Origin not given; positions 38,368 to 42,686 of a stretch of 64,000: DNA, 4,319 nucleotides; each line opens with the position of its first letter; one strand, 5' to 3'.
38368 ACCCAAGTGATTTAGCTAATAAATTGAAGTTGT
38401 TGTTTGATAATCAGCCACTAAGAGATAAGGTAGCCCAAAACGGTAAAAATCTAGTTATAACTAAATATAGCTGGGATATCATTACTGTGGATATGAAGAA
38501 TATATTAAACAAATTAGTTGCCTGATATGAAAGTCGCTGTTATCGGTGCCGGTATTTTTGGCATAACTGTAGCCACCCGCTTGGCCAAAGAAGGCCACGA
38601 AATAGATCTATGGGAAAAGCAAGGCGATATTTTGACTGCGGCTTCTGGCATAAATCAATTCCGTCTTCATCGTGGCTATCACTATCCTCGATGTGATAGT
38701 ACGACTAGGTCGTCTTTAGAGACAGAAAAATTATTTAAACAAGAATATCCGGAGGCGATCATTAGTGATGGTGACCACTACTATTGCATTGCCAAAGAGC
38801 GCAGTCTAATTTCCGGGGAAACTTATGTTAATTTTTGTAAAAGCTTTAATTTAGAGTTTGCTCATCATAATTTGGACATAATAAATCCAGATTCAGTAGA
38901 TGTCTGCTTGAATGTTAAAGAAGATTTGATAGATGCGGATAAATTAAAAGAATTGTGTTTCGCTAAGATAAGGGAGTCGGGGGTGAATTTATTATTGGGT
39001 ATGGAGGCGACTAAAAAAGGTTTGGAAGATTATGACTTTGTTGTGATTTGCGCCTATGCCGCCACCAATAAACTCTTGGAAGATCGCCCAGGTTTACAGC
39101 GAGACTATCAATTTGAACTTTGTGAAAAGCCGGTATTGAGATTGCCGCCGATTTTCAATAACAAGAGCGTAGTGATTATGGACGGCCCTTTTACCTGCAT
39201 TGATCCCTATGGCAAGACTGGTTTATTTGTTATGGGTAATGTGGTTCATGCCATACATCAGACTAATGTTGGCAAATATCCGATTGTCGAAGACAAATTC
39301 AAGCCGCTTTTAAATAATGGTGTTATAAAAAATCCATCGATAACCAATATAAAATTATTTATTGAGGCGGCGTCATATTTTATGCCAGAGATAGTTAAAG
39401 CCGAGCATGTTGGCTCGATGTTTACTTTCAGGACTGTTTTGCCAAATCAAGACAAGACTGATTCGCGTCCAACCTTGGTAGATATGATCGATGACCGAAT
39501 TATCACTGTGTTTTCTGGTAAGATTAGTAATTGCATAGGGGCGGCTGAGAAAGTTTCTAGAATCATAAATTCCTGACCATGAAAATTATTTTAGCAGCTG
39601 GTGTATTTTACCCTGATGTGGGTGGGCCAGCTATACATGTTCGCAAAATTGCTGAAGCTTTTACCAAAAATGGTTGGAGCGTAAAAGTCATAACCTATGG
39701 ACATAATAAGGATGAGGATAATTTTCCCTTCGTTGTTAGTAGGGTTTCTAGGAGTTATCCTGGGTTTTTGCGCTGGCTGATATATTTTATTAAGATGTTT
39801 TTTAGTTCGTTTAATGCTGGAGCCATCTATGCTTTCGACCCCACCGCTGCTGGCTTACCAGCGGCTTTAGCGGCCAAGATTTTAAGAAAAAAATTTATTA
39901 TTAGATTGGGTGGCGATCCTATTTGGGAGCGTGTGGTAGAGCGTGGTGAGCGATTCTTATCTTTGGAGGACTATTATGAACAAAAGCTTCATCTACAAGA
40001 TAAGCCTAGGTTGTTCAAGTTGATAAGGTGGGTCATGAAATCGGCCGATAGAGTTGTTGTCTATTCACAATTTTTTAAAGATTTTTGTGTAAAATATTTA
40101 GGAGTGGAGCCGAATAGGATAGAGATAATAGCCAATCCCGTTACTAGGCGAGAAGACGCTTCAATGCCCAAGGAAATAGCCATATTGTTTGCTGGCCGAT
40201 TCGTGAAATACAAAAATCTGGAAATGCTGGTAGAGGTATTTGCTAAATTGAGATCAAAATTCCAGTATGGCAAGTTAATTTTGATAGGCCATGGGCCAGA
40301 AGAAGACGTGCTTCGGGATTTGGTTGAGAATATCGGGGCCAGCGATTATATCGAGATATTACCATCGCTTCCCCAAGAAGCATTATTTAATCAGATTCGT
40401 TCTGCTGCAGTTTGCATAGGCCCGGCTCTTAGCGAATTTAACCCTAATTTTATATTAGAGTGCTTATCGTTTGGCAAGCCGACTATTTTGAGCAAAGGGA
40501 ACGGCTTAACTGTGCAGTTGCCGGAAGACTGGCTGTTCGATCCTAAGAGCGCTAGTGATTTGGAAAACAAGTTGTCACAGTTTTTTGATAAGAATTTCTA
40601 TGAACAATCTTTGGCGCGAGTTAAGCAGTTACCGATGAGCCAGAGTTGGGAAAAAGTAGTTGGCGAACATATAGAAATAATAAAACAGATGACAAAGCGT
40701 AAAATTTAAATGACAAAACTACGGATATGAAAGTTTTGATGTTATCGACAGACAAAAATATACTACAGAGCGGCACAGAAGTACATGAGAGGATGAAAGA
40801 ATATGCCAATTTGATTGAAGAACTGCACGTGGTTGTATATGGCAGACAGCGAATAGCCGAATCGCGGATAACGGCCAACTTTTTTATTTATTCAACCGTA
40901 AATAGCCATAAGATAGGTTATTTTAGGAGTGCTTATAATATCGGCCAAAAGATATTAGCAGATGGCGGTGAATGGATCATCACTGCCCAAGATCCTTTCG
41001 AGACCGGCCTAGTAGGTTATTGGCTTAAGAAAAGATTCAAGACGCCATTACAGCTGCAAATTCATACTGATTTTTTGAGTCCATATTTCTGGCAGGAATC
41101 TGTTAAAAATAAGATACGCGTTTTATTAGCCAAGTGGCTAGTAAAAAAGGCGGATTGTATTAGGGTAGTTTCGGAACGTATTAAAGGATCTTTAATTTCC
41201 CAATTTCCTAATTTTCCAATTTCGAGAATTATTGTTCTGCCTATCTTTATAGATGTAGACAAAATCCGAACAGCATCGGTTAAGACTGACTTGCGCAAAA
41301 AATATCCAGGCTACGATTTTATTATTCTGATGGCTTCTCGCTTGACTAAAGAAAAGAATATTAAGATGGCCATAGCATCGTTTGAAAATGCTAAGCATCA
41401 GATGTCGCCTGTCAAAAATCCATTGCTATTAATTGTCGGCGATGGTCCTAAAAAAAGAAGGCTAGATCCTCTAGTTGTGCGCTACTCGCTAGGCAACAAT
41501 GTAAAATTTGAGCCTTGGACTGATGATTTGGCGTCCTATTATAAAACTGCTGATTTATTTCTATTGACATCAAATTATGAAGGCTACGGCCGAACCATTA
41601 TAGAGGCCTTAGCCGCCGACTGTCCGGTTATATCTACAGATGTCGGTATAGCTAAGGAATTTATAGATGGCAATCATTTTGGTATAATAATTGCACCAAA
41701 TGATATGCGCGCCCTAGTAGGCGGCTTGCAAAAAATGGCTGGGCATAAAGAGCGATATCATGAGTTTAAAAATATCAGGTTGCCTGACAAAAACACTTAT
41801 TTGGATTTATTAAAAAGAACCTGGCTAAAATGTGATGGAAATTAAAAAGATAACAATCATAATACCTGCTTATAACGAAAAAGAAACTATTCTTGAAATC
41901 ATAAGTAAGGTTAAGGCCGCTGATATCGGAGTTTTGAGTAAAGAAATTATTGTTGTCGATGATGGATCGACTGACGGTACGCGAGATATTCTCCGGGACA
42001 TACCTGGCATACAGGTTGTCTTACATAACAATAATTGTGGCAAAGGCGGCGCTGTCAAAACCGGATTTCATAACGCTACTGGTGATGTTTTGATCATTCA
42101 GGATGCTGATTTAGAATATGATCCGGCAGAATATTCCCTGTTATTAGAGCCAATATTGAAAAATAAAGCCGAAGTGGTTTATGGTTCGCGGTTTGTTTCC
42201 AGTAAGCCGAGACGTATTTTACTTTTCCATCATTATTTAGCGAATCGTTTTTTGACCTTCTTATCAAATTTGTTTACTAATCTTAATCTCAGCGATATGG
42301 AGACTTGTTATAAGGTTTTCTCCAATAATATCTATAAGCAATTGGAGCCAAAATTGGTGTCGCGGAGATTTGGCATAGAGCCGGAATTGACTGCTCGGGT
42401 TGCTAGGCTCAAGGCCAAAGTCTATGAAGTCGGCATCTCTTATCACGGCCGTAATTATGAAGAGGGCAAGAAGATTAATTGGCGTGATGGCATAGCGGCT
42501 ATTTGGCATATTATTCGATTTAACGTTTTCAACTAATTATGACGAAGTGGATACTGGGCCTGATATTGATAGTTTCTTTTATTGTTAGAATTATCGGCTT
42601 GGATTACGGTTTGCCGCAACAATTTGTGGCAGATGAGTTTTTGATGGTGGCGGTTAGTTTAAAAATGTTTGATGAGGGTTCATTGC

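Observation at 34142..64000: About 30 kb glycan-assembly locus built from repeated GT2 / flippase-like / GT-C three-component modules plus seven GT4 enzymes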

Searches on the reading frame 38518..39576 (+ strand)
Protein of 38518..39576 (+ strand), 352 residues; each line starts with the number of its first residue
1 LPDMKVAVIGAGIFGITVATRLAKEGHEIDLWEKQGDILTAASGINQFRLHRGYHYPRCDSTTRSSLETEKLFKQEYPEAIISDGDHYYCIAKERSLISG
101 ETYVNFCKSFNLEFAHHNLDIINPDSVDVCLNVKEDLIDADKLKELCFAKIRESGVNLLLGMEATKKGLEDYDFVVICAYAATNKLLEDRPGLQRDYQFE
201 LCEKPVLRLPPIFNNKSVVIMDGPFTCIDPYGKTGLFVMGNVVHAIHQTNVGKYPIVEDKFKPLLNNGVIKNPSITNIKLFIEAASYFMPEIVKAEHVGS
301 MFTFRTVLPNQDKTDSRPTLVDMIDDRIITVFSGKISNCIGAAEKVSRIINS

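Call 3: search_protein_families(library=pfam, proteins=[window:38518-39576:+], max_evalue=0.01)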
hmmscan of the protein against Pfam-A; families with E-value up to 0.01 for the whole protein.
window:38518-39576:+ (352 aa): 7 families
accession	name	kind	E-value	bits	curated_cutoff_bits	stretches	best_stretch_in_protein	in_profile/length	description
PF01266.30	DAO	-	1.4e-10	41.7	27.9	1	5-187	1-209/353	FAD dependent oxidoreductase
PF13450.12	NAD_binding_8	-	1.3e-07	32.2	21.9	1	8-39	1-32/68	NAD(P)-binding Rossmann-like domain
PF01210.29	NAD_Gly3P_dh_N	-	1.8e-05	25.2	23.1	1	5-38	1-34/158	NAD-dependent glycerol-3-phosphate dehydrogenase N-terminus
PF02737.24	3HCDH_N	-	0.00085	19.7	22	1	5-44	1-40/180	3-hydroxyacyl-CoA dehydrogenase, NAD binding domain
PF07992.20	Pyr_redox_2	-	0.0022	17.9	26.1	1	4-41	1-38/291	Pyridine nucleotide-disulphide oxidoreductase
PF03721.20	UDPG_MGDP_dh_N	-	0.0063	16.5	27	0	4-29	1-26/187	UDP-glucose/GDP-mannose dehydrogenase family, NAD binding domain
PF00070.33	Pyr_redox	-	0.0093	16.9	22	0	5-39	1-35/82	Pyridine nucleotide-disulphide oxidoreductase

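Call 9: search_protein_families(library=ncbifam, proteins=[window:38518-39576:+], max_evalue=0.001)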
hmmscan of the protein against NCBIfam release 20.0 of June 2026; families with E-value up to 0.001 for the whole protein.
window:38518-39576:+ (352 aa): 21 families
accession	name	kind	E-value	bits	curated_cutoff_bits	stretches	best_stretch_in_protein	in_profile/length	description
TIGR03197.1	MnmC_Cterm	equivalog_domain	4.5e-08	32.6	174.2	1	5-47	1-43/400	FAD-dependent 5-carboxymethylaminomethyl-2-thiouridine(34) oxidoreductase MnmC1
NF005560.0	PRK07233.1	equivalog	4.9e-08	32.2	252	1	4-56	1-55/435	hypothetical protein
TIGR01316.1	gltA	equivalog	4.2e-07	29.1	471.75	1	4-52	134-183/449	NADPH-dependent glutamate synthase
NF005243.0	PRK06753.1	equivalog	8e-07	28.3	365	1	4-45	1-42/374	hypothetical protein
NF002480.1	PRK01747.1-1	equivalog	1.5e-06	26.9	540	1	5-47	250-292/645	bifunctional tRNA (5-methylaminomethyl-2-thiouridine)(34)-methyltransferase MnmC2/FAD-dependent 5-carboxymethylaminomethyl-2-thiouridine(34)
NF001933.0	PRK00711.1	subfamily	2.4e-06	26.8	383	1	4-61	1-58/429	D-amino acid dehydrogenase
NF002481.1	PRK01747.1-2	equivalog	3.3e-06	26.2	600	1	5-44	240-279/611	bifunctional tRNA (5-methylaminomethyl-2-thiouridine)(34)-methyltransferase MnmC2/FAD-dependent 5-carboxymethylaminomethyl-2-thiouridine(34)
TIGR02352.1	thiamin_ThiO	equivalog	1.1e-05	24.7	250.8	1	6-44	1-38/351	glycine oxidase ThiO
NF009414.0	PRK12778.1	equivalog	5.4e-05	21.6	1103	1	3-51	431-480/752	bifunctional dihydroorotate dehydrogenase B NAD binding subunit/NADPH-dependent glutamate synthase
NF000942.0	PRK00094.1-4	subfamily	6.9e-05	22.2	257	1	4-40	3-39/334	NAD(P)H-dependent glycerol-3-phosphate dehydrogenase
NF045663.1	diclust_near_Sec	equivalog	9.8e-05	20.6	530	1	4-48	107-151/759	pyridine nucleotide-disulfide oxidoreductase/dicluster-binding protein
NF004783.0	PRK06129.1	equivalog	0.0001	21.8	347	1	4-45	3-44/315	3-hydroxyacyl-CoA dehydrogenase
NF005313.0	PRK06847.1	subfamily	0.00013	21.1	372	1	5-47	6-48/375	hypothetical protein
NF005720.0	PRK07538.1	subfamily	0.00017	20.6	400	1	3-46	2-45/418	hypothetical protein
NF000941.0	PRK00094.1-3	equivalog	0.00018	20.8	423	1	4-40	2-38/336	NAD(P)H-dependent glycerol-3-phosphate dehydrogenase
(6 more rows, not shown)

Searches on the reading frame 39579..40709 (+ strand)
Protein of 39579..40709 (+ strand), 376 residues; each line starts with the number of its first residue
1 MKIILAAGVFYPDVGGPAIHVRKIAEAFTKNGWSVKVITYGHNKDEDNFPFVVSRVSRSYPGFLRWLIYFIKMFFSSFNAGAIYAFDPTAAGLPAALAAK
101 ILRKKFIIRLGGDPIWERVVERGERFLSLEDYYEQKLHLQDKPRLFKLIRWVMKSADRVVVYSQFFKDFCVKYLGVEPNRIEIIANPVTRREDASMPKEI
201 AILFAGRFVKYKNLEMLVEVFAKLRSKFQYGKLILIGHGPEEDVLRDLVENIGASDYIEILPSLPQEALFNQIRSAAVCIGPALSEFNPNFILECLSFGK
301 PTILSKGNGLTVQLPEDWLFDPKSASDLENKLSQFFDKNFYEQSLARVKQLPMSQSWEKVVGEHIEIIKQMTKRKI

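Call 3: search_protein_families(library=pfam, proteins=[window:39579-40709:+], max_evalue=0.01)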
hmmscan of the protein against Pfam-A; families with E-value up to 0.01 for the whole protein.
window:39579-40709:+ (376 aa): 6 families
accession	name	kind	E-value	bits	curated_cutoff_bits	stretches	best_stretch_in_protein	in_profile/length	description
PF00534.26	Glycos_transf_1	-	3.2e-19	69.6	26.4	1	192-339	8-159/172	Glycosyl transferases group 1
PF13439.12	Glyco_transf_4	-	5.7e-16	59.4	28.5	1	14-188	1-166/170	Glycosyltransferase Family 4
PF13692.12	Glyco_trans_1_4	-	3.1e-15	57.1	27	1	201-335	3-139/142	Glycosyl transferases group 1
PF13579.12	Glyco_trans_4_4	-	7.2e-12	46.4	29.7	1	15-186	1-157/158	Glycosyl transferase 4-like domain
PF20706.3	GT4-conflict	-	1.2e-05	25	26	1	151-317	142-323/385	Family 4 Glycosyltransferase in conflict systems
PF13477.12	Glyco_trans_4_2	-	0.0031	18.1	23.4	1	18-108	10-104/139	Glycosyl transferase 4-like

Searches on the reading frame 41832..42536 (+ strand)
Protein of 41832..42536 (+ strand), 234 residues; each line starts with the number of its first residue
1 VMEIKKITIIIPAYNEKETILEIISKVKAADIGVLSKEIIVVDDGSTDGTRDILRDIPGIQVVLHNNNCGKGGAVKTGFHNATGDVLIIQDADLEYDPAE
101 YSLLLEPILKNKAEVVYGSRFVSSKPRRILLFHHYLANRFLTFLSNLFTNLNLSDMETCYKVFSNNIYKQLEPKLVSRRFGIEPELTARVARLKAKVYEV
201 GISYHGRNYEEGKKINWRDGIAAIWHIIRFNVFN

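Call 3: search_protein_families(library=pfam, proteins=[window:41832-42536:+], max_evalue=0.01)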
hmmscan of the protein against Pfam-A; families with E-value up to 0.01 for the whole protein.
window:41832-42536:+ (234 aa): 4 families
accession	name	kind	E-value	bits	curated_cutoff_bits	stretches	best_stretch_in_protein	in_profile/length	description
PF00535.33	Glycos_transf_2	-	6e-35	121.1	23.3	1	8-170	1-166/168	Glycosyl transferase family 2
PF13641.12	Glyco_tranf_2_3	-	1.2e-09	39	27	1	7-129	3-131/230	Glycosyltransferase like family 2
PF13704.12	Glyco_tranf_2_4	-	0.00013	22.9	27.5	1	16-70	3-53/98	Glycosyl transferase family 2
PF10111.15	Glyco_tranf_2_2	-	0.00035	20.6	27.3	1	8-94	1-92/276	Glycosyltransferase like family 2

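Call 9: search_protein_families(library=ncbifam, proteins=[window:41832-42536:+], max_evalue=0.001)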
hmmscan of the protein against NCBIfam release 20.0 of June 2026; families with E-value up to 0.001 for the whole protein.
window:41832-42536:+ (234 aa): 21 families
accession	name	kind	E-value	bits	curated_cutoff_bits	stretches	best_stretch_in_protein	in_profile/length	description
TIGR04182.1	glyco_TIGR04182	equivalog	8.7e-33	113.9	325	1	7-231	2-218/293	S-layer glycoprotein N-glycosyltransferase AglJ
NF058614.1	PPMAGASynPpgS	equivalog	1.3e-18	67.3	370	1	8-175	3-169/226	polyprenyl-phospho-N-acetylgalactosaminyl synthase PpgS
NF007986.1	PRK10714.1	equivalog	1.3e-17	63.8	529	1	2-163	3-164/316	undecaprenyl-phosphate 4-deoxy-4-formamido-L-arabinose transferase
TIGR03937.1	PgaC_IcaA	equivalog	1.5e-15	57.1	422.3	1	3-111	43-153/407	poly-beta-1,6-N-acetyl-D-glucosamine synthase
TIGR04283.1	glyco_like_mftF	equivalog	3.8e-15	56.1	182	1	7-123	1-113/221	TIGR04283 family arsenosugar biosynthesis glycosyltransferase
NF047588.1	GlcsyltransPgfSStrep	equivalog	4.3e-15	55.7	500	1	6-170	2-166/308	glycosyltransferase PgfS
NF041875.1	EPS_EpsD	equivalog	7.7e-14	51.8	370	1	8-147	2-143/325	exopolysaccharide biosynthesis glycosyltransferase EpsD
NF010496.0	PRK13915.1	equivalog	8.2e-14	51.4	262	1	5-112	31-146/307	glucosyl-3-phosphoglycerate synthase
NF007482.0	PRK10073.1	equivalog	2.5e-13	49.8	423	1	3-115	4-117/334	glycosyltransferase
NF041391.1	DPhHxTase_Halo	equivalog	2e-12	46.6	375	1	13-210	3-189/213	dolichyl-phosphate hexose transferase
TIGR03965.1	mycofact_glyco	equivalog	1.1e-10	41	280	1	4-116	73-187/467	mycofactocin biosynthesis glycosyltransferase MftF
NF047683.1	TeichurnBiosyTuaG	equivalog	2.5e-10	40.4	400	1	5-109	6-112/252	teichuronic acid biosynthesis protein TuaG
NF041865.1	EpsU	equivalog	8e-08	31.7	700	1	5-95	39-134/394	exopolysaccharide biosynthesis GT2 family glycosyltransferase EpsU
TIGR03111.1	glyc2_xrt_Gpos1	hypoth_equivalog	1e-07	31.1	363.95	1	4-94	48-142/439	TIGR03111 family XrtG-associated glycosyltransferase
TIGR03469.1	HpnB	hypoth_equivalog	2.5e-07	30.1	379.25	1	6-116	45-168/386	hopene-associated glycosyltransferase HpnB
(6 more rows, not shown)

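Call 48: search_solved_structures(query=window:41832-42533:+, max_evalue=0.001)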
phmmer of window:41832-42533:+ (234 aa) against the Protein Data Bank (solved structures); distinct sequences matched with E-value up to 0.001: 26.
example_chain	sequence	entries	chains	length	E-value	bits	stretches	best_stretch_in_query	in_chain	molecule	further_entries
5mlz_A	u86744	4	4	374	7.6e-18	68.1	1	5-128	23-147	Dolichol monophosphate mannose synthase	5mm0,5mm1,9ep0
9hwj_A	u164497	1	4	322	3.3e-14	56.2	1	4-104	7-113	Undecaprenyl-phosphate 4-deoxy-4-formamido-L-arabinose transferase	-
9bhc_C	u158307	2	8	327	1.4e-13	54.1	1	3-105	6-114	Undecaprenyl-phosphate 4-deoxy-4-formamido-L-arabinose transferase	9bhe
8vxh_A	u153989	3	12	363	1.8e-13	53.8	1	3-105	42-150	Undecaprenyl-phosphate 4-deoxy-4-formamido-L-arabinose transferase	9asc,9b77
6yv7_B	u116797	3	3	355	9.3e-09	38.4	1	6-96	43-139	Glycosyl transferase, family 2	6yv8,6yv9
6yv7_A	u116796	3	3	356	9.4e-09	38.4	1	6-96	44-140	Glycosyl transferase, family 2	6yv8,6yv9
2z87_A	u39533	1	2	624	1.8e-07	34.1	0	4-111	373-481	Chondroitin synthase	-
2z86_A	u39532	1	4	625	1.8e-07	34.1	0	4-111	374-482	Chondroitin synthase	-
7pdo_A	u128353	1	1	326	8.8e-07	31.9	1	6-112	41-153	Glucosyl-3-phosphoglycerate synthase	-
7p5l_A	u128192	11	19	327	8.8e-07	31.9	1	6-112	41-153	Glucosyl-3-phosphoglycerate synthase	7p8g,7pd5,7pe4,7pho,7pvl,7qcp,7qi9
3bcv_A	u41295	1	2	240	9.7e-07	31.8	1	4-110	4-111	Putative glycosyltransferase protein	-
5eke_A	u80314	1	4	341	1.5e-06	31.1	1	6-120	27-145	Uncharacterized glycosyltransferase sll0501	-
5ekp_C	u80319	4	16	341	1.5e-06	31.1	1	6-120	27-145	Uncharacterized glycosyltransferase sll0501 | Glycosyltransferase sll0501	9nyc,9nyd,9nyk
9nye_A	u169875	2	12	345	1.6e-06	31.1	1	6-120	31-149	Glycosyltransferase sll0501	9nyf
6p61_A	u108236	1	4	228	3.7e-06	29.9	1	5-109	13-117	Glycosyltransferase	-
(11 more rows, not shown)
